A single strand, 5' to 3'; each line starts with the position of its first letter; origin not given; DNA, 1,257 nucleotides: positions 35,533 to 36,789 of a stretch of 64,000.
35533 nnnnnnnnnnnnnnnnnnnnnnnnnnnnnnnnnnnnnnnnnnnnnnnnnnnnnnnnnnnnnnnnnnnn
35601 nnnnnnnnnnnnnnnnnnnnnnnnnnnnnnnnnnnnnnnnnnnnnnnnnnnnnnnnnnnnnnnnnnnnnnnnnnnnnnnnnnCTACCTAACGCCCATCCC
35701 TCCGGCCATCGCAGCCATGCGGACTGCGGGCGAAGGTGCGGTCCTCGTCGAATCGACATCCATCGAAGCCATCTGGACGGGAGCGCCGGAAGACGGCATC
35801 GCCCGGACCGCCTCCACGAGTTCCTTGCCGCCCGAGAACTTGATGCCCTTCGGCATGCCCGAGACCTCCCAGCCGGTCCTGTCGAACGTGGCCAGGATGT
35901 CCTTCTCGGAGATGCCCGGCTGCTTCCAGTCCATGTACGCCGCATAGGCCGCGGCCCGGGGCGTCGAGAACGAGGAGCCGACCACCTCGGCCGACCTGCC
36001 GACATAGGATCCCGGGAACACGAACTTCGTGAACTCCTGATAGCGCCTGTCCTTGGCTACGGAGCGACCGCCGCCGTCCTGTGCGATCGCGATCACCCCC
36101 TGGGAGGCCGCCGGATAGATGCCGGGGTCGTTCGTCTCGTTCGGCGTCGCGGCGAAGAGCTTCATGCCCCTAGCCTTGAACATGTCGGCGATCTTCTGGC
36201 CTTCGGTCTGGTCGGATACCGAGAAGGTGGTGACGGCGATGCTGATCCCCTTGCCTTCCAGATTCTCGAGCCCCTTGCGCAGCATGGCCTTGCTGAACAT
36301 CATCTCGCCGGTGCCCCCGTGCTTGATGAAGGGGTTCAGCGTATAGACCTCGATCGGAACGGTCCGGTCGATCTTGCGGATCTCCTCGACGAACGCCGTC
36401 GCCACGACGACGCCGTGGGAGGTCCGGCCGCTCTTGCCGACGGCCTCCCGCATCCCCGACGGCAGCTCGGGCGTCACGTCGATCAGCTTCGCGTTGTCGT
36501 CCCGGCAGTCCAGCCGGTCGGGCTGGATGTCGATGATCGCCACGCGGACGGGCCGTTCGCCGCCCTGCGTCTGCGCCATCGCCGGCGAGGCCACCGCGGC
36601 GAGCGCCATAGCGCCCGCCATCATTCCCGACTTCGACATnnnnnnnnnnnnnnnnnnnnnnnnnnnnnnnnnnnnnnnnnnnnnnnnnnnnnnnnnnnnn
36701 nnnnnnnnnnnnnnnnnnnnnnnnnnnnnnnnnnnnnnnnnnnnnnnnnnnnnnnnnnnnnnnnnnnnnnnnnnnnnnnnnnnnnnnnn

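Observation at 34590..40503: Cluster of secreted thrombospondin-type-1-like repeat proteins with a subtilase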

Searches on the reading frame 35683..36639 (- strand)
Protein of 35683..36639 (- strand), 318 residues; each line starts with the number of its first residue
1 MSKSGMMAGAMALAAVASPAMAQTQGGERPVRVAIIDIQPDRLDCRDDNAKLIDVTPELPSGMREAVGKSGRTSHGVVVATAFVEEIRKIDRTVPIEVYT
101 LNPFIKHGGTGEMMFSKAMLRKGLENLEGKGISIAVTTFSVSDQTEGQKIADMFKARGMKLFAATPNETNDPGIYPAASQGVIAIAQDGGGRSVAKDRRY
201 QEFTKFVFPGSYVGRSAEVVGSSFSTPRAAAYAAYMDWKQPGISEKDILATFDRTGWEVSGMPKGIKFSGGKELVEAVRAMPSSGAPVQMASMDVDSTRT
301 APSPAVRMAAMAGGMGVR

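Call 3: search_protein_families(library=pfam, proteins=[window:35683-36639:-], max_evalue=1)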
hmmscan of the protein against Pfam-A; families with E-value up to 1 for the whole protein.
window:35683-36639:- (318 aa): 2 families
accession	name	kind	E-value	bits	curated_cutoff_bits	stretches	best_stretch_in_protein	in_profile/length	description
PF00082.27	Peptidase_S8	-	0.024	14.4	21.8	1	156-251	142-268/288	Subtilase family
PF16205.10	Ribosomal_S17_N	-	0.19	12.6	27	1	215-241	31-57/69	Ribosomal_S17 N-terminal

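Call 4: search_protein_families(library=ncbifam, proteins=[window:35683-36639:-], max_evalue=1)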
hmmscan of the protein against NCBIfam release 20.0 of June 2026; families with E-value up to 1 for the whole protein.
window:35683-36639:- (318 aa): 2 families
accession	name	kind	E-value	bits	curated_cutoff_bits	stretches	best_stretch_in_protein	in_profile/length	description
NF049966.1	QH_SP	equivalog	4.1e-06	26.3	165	1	128-253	84-208/219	subtilisin-like serine protease QhpE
TIGR03921.1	T7SS_mycosin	equivalog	0.00053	19.2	278.75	1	154-303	145-307/353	type VII secretion-associated serine protease mycosin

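Call 22: find_related_loci(query=window:35683-36639:-, collection=viral_contigs, flank=10000)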
Query window:35683-36639:- (318 aa) in viral_contigs; peptide patterns used: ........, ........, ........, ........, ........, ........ (x = any residue, [..] = any of these).
3 stretches matched a pattern, but none encodes a relative of the query by tblastn (E <= 1e-3).

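Call 23: find_related_loci(query=window:35683-36639:-, collection=genome_contigs, flank=10000)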
Query window:35683-36639:- (318 aa) in genome_contigs; peptide patterns used: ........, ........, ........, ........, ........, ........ (x = any residue, [..] = any of these).
197 stretches matched a pattern, but none encodes a relative of the query by tblastn (E <= 1e-3).

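Call 24: find_homologous_proteins(query=window:35683-36639:-)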
Query window:35683-36639:- (318 aa): 10 proteins with E <= 0.001 among 3956 candidates.
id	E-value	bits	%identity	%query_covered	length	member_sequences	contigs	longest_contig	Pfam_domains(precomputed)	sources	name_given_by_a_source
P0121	7.6e-203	690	100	100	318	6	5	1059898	-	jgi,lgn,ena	-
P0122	1.6e-151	521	76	100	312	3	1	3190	-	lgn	-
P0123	3.1e-149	514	80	89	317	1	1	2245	-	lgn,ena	-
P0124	6.1e-143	493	74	100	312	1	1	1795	-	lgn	-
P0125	6.2e-131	454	71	88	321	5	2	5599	-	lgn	-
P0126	4.4e-128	444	75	83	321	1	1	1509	-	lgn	-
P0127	2.2e-108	380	57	97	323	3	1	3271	-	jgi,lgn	-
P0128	6.6e-82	293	50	88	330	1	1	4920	-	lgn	-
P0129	4.2e-81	290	51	88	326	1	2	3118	-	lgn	-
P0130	7.2e-79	283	50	87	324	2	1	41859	-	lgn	-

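Call 25: find_encoding_contigs(protein=P0121, flank=10000, max_places=6)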
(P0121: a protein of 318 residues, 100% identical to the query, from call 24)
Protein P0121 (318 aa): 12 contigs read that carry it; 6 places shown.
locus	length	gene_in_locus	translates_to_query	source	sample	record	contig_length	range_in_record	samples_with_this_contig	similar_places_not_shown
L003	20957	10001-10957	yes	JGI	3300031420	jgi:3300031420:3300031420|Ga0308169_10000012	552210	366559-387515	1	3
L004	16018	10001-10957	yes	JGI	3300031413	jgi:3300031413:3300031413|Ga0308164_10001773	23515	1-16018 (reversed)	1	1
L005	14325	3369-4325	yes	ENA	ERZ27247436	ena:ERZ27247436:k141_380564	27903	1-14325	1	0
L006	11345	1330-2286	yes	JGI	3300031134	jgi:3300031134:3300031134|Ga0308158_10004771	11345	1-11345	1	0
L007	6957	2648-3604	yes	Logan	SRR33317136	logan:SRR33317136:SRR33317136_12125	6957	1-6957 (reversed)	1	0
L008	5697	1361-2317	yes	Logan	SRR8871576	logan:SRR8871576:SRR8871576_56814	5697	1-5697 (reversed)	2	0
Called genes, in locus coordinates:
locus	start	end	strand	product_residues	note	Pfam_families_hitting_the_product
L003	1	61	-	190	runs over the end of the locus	-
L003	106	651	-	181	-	-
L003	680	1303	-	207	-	-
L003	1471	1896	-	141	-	-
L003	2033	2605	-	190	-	PF13238:AAA_18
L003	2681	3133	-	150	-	-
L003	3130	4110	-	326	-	-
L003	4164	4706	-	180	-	-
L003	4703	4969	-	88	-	-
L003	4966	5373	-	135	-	PF20274:cREC_REC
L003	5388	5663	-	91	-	-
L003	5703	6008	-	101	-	-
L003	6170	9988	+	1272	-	PF19030:TSP1_ADAMTS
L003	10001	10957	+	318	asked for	-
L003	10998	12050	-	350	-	PF19030:TSP1_ADAMTS (faint), PF04862:DUF642 (faint)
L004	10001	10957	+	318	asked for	-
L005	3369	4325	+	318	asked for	-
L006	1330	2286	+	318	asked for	-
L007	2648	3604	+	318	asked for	-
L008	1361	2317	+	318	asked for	-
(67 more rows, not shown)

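Call 33: find_encoding_contigs(protein=P0130, flank=10000, max_places=2)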
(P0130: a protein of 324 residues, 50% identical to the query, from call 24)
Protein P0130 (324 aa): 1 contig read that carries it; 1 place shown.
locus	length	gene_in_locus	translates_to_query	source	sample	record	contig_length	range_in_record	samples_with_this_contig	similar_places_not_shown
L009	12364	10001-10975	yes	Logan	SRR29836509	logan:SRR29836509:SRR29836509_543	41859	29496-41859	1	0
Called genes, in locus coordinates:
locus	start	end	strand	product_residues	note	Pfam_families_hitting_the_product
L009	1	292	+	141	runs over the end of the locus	-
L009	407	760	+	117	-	-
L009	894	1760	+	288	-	-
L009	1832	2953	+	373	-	PF09414:RNA_ligase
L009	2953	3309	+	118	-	-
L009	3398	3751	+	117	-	-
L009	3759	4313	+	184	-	-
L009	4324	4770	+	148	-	-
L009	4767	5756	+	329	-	-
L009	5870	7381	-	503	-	-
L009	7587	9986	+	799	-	PF19030:TSP1_ADAMTS (faint)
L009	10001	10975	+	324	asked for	-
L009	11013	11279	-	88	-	-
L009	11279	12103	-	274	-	-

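Call 38: search_solved_structures(query=window:35683-36639:-, max_evalue=1, show_alignments=2)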
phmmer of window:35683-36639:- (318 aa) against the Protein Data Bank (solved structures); distinct sequences matched with E-value up to 1: 1.
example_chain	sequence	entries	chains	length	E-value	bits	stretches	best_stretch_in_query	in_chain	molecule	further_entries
6zj3_SU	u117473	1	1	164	0.75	12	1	204-248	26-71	Ribosomal protein uS17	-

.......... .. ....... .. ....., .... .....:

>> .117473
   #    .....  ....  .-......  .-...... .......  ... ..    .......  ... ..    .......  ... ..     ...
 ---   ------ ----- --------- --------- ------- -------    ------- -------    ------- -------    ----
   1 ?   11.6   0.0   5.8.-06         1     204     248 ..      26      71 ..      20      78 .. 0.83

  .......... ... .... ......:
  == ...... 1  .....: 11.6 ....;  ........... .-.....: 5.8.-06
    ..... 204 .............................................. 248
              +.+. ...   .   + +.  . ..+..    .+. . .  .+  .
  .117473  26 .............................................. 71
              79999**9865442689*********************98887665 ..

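Call 47: find_related_loci(query=A2, collection=genome_contigs, flank=10000)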
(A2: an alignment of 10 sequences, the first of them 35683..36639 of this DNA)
Query A2 (318 aa) in genome_contigs; peptide patterns used: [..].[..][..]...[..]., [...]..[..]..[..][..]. (x = any residue, [..] = any of these).
162 stretches matched a pattern, but none encodes a relative of the query by tblastn (E <= 1e-3).

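Call 49: predict_structure(alignment_id=A2)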
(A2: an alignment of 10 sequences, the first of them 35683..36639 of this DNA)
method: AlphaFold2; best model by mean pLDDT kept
length: 318 residues; sequences in the alignment: 10
mean_pLDDT: 71.3   pTM: 0.74
mean pLDDT of the five models: 71.3, 57.9, 36.4, 34.1, 33.6
residues with pLDDT >= 90: 84; 70-90: 118; 50-70: 36; < 50: 80
segments of 3 or more residues with pLDDT < 50: 1-27, 69-73, 214-222, 285-318
pLDDT, mean of each block of 10 residues (from residue 1): 32 32 48 83 61 86 66 63 87 91 82 85 92 90 91 95 74 83 78 57 77 45 76 94 92 86 79 88 57 30 39 34
secondary structure, 60 per line:
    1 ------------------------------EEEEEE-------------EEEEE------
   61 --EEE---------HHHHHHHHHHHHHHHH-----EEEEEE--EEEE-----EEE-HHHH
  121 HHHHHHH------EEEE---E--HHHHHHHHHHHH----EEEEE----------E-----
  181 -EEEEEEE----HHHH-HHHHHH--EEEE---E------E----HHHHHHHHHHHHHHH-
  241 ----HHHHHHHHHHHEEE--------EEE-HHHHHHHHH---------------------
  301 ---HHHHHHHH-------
elements in order: E31-36 E50-54 E63-65 H75-90 E96-101 E104-107 E113-115 H117-127 E134-137 H144-155 E160-164 E182-188 H193-196 H198-203 E206-209 H225-239 H245-255 E256-258 E267-269 H271-279 H304-311

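Call 52: fold_search(model_id=the predicted structure, library=pdb)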
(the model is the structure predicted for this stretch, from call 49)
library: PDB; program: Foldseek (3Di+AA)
matches with E <= 10: 1316; with E <= 0.001: 108
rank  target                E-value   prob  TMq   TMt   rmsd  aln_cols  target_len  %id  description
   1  1c9j                  1.8e-09  1.00  0.51  0.59   5.6       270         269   20  BACILLUS LENTUS SUBTILISIN K27R/N87S/V104Y/N123S/T274A VARIANT (released 1999-10-06)
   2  1c3l                  2.4e-09  1.00  0.51  0.57   6.4       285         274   18  SUBTILISIN-CARLSBERG COMPLEXED WITH XENON (8 BAR) (released 1999-08-04)
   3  1ndu                  8.2e-09  1.00  0.51  0.59   5.7       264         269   20  Bacillus lentus subtilisin variant S101G/V104N (released 2004-04-06)
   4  1q5p                  1.1e-08  1.00  0.51  0.58   5.6       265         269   20  S156E/S166D variant of Bacillus lentus subtilisin (released 2003-11-11)
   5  7am6_B                1.4e-08  1.00  0.51  0.58   5.5       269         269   16  Crystal structure of Peptiligase mutant - L217H/M222P/A225N/F189W (released 2021-02-17)
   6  7am6_C                1.6e-08  1.00  0.51  0.59   5.4       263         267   16  Crystal structure of Peptiligase mutant - L217H/M222P/A225N/F189W (released 2021-02-17)
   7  1mpt                  1.8e-08  1.00  0.50  0.58   6.0       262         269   18  CRYSTAL STRUCTURE OF A NEW ALKALINE SERINE PROTEASE (M-PROTEASE) FROM BACILLUS SP. KSM-K16 (released 1994-06-22)
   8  1iav                  2.3e-08  1.00  0.51  0.59   5.6       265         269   19  STRUCTURE ON NATIVE (ASN 87) SUBTILISIN FROM BACILLUS LENTUS (released 2001-04-18)
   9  6dwq                  2.3e-08  1.00  0.52  0.59   6.2       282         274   18  Subtilisin serine protease modified with the protease inhibitor cyanobenzylsulfonylfluoride (released 2019-07-03)
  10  1c9m                  2.8e-08  1.00  0.51  0.58   5.7       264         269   18  BACILLUS LENTUS SUBTILSIN (SER 87) N76D/S103A/V104I (released 1999-10-06)
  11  1s01                  2.8e-08  1.00  0.49  0.56   5.9       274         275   16  LARGE INCREASES IN GENERAL STABILITY FOR SUBTILISIN BPN(PRIME) THROUGH INCREMENTAL CHANGES IN THE FREE ENERGY OF UNFOLDI (released 1990-10-15)
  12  1svn                  2.9e-08  1.00  0.51  0.59   5.7       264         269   19  SAVINASE (released 1996-10-14)
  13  1sua_A                2.9e-08  1.00  0.50  0.59   5.8       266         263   17  SUBTILISIN BPN' (released 1998-01-14)
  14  1sel_A                3.1e-08  1.00  0.50  0.56   6.7       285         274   18  CRYSTAL STRUCTURE OF SELENOSUBTILISIN AT 2.0-ANGSTROMS RESOLUTION (released 1993-10-31)
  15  1st3                  3.3e-08  1.00  0.51  0.59   5.7       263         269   19  THE CRYSTAL STRUCTURE OF THE BACILLUS LENTUS ALKALINE PROTEASE, SUBTILISIN BL, AT 1.4 ANGSTROMS RESOLUTION (released 1994-01-31)
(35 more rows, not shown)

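Call 76: search_protein_representatives(alignment_id=A2)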
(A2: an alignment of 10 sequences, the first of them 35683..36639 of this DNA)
Query: 10 sequences, 321 profile positions. Proteins with E-value up to 0.001 (for the whole library): 280; up to 1e-10: 42; up to 1e-30: 14. The best 150 are listed.
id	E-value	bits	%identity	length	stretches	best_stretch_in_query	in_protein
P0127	9.6e-155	530.7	-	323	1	3-321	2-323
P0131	7.1e-77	274.8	-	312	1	8-299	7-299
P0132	6.3e-59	215.8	-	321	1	6-305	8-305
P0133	1.4e-54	201.5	-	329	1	4-283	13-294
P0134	1.8e-54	201.2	-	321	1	9-308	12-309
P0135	1.9e-54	201.1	-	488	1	12-259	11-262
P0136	5.0e-54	199.7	-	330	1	5-287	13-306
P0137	2.2e-51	191.1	-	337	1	7-294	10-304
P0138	2.9e-51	190.6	-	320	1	6-280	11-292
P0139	1.5e-45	171.9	-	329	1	4-281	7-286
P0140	2.5e-45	171.1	-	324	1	5-249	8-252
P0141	1.5e-32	129.1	-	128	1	192-284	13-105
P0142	3.0e-31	124.9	-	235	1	33-253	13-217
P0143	1.0e-30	123.1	-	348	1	8-320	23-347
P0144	1.7e-30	122.4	-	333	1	6-286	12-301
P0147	4.8e-29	117.6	-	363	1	4-301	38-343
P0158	1.5e-19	86.5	-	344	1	1-316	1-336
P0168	5.8e-12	61.5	-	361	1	13-268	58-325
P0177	3.9e-09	52.2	-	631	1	154-285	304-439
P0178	1.6e-08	50.2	-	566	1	115-251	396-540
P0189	3.4e-07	45.8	-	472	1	153-255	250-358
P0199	2.2e-06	43.1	-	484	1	22-261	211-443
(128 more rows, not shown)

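Call 77: search_protein_families(library=pfam, proteins=[P0131, P0135, P0143, P0147, P0158, P0168, P0177, P0178, P0189, P0199], max_evalue=0.01)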
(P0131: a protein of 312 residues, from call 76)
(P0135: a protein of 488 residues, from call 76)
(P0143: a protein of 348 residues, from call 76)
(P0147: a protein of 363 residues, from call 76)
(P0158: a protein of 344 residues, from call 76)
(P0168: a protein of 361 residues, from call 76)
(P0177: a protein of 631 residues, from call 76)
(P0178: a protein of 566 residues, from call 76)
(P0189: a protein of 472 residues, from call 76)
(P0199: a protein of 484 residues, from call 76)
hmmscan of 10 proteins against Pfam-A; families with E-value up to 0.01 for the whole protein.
P0131 (312 aa): 1 family
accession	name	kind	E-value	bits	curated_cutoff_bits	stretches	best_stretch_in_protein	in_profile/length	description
PF00082.27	Peptidase_S8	-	7.2e-06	25.9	21.8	1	67-250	48-267/288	Subtilase family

P0135 (488 aa): 1 family
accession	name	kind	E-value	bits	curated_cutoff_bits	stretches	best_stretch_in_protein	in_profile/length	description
PF00082.27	Peptidase_S8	-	5.5e-13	49.3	21.8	1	64-259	43-273/288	Subtilase family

P0143 (348 aa): 1 family
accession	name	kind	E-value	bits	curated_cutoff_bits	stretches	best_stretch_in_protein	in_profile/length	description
PF00082.27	Peptidase_S8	-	0.0033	17.2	21.8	0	133-279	94-273/288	Subtilase family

P0147 (363 aa): 0 families

P0158 (344 aa): 1 family
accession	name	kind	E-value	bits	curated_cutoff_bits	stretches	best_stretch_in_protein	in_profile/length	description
PF00082.27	Peptidase_S8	-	6.4e-06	26.1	21.8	1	138-276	99-273/288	Subtilase family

P0168 (361 aa): 1 family
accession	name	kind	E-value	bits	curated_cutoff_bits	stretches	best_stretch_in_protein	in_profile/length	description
PF00082.27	Peptidase_S8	-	2.6e-05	24.1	21.8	1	170-299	102-259/288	Subtilase family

P0177 (631 aa): 5 families
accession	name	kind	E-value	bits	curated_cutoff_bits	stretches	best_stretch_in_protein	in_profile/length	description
PF00082.27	Peptidase_S8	-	1.1e-48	166.5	21.8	1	182-427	3-288/288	Subtilase family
PF00041.27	fn3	-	5e-13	49.5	25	2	450-528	2-81/84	Fibronectin type III domain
PF22148.1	Fervidolysin_NPro-like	-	1.6e-09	38.4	21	1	74-144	13-80/81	Fervidolysin N-terminal prodomain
PF16656.11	Pur_ac_phosph_N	-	1.5e-06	29.1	30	1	546-628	7-93/93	Purple acid Phosphatase, N-terminal domain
PF18370.7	RGI_lyase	-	0.0012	19.6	27.8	1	462-525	17-80/86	Rhamnogalacturonan I lyases beta-sheet domain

P0178 (566 aa): 2 families
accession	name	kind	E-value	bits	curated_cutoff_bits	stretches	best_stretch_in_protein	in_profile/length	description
PF00082.27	Peptidase_S8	-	9.1e-28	97.8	21.8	1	318-560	3-288/288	Subtilase family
PF01833.30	TIG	-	0.0063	16.9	20.9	0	134-206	13-82/84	IPT/TIG domain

P0189 (472 aa): 1 family
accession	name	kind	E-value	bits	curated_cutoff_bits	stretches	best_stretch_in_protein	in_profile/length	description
PF00082.27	Peptidase_S8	-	7.4e-55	186.7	21.8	1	128-374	1-288/288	Subtilase family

P0199 (484 aa): 2 families
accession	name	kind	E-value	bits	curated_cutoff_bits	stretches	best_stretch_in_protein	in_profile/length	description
PF00082.27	Peptidase_S8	-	8e-52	176.8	21.8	1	217-453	1-288/288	Subtilase family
PF22148.1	Fervidolysin_NPro-like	-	0.0057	17.5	21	0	92-171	8-81/81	Fervidolysin N-terminal prodomain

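Call 102: search_protein_families(library=padloc, proteins=[window:35683-36639:-], max_evalue=0.01)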
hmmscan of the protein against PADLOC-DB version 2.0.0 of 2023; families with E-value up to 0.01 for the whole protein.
window:35683-36639:- (318 aa): 0 families

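Call 103: search_protein_families(library=phrogs, proteins=[window:35683-36639:-], max_evalue=0.01)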
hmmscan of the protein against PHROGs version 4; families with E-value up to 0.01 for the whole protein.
window:35683-36639:- (318 aa): 0 families
